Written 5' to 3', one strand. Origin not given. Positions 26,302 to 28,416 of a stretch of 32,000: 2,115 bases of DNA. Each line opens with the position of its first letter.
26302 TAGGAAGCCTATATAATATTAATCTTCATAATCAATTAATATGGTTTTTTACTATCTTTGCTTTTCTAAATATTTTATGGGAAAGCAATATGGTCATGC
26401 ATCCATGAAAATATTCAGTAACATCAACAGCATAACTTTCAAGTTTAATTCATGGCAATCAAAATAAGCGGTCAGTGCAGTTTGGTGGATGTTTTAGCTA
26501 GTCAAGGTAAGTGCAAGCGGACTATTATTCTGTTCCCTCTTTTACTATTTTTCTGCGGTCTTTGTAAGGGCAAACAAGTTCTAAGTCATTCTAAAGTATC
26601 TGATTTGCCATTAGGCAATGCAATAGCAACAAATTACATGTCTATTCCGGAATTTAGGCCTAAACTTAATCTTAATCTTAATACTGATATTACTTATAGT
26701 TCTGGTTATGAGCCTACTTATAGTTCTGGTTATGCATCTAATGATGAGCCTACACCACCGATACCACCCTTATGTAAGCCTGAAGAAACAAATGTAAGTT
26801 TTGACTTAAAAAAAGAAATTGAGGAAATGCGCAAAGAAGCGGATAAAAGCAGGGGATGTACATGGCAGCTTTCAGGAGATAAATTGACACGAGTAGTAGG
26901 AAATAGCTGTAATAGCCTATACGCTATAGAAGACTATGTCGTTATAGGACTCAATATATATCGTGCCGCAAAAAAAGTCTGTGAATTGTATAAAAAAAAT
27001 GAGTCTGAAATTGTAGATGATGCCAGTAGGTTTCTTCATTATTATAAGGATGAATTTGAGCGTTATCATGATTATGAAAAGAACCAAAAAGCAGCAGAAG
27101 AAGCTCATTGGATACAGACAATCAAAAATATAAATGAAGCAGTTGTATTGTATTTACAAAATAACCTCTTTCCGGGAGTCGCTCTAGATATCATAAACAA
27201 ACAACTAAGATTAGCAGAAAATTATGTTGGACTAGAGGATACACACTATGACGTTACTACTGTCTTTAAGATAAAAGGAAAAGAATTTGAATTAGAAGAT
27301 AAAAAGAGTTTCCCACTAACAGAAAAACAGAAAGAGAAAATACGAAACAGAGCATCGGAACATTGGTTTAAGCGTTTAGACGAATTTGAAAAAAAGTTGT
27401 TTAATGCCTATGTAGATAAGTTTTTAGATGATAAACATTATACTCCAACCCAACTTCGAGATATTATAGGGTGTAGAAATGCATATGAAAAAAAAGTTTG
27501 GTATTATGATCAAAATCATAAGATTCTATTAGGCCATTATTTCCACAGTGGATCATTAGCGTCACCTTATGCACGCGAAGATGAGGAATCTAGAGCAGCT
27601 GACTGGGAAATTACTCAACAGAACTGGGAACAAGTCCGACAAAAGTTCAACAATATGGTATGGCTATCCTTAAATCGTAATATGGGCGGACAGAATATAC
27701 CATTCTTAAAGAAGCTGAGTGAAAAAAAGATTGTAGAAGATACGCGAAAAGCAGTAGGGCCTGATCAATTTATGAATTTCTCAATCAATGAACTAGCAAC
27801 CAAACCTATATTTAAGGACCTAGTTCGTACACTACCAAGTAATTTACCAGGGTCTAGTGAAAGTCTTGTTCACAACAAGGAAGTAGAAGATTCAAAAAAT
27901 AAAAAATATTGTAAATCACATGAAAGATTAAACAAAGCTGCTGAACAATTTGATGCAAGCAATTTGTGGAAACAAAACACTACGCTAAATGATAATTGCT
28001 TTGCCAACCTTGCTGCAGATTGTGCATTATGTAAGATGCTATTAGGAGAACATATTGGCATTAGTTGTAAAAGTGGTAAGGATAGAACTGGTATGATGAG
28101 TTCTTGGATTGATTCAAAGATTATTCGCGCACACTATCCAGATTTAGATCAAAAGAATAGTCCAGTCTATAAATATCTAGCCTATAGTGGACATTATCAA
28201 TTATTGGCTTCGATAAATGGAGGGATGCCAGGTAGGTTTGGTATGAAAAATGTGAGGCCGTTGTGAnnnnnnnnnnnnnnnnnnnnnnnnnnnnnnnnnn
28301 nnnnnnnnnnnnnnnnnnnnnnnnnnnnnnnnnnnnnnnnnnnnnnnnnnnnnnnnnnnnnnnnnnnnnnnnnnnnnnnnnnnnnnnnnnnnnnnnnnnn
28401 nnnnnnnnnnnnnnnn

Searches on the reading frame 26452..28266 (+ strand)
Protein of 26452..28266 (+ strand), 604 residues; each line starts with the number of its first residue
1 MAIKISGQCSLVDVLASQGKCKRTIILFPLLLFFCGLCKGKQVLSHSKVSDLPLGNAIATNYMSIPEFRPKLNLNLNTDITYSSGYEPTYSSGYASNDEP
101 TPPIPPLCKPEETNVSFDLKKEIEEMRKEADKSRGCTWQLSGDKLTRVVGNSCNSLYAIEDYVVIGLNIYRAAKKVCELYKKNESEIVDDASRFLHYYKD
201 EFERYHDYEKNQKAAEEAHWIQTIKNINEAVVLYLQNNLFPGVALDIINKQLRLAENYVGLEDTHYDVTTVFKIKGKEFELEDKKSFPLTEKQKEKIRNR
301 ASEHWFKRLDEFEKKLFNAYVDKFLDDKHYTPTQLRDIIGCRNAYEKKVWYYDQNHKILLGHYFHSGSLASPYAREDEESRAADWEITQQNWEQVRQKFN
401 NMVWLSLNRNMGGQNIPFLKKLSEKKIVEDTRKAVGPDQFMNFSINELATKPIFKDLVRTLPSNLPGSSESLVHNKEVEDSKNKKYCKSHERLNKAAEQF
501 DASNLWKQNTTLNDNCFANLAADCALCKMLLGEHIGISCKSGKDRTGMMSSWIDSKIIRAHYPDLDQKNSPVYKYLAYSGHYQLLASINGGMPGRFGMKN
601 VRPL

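Call 6: search_protein_families(library=pfam, proteins=[window:26452-28266:+], max_evalue=1)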
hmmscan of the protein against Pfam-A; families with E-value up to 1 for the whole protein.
window:26452-28266:+ (604 aa): 2 families
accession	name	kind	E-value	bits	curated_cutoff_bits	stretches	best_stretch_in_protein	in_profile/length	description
PF05925.17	IpgD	-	5.7e-07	28.8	22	1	484-563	427-505/580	Enterobacterial virulence protein IpgD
PF13350.11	Y_phosphatase3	-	0.094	13.1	22.2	1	530-551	125-147/240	Tyrosine phosphatase family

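Call 87: search_protein_families(library=ncbifam, proteins=[window:26452-28263:+], max_evalue=0.01)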
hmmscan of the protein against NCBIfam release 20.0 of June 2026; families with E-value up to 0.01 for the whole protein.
window:26452-28263:+ (604 aa): 1 family
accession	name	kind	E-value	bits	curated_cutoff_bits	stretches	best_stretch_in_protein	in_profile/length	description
NF011905.0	PRK15378.1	equivalog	4.7e-06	25.5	615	1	484-562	410-487/565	type III secretion system effector inositol phosphate phosphatase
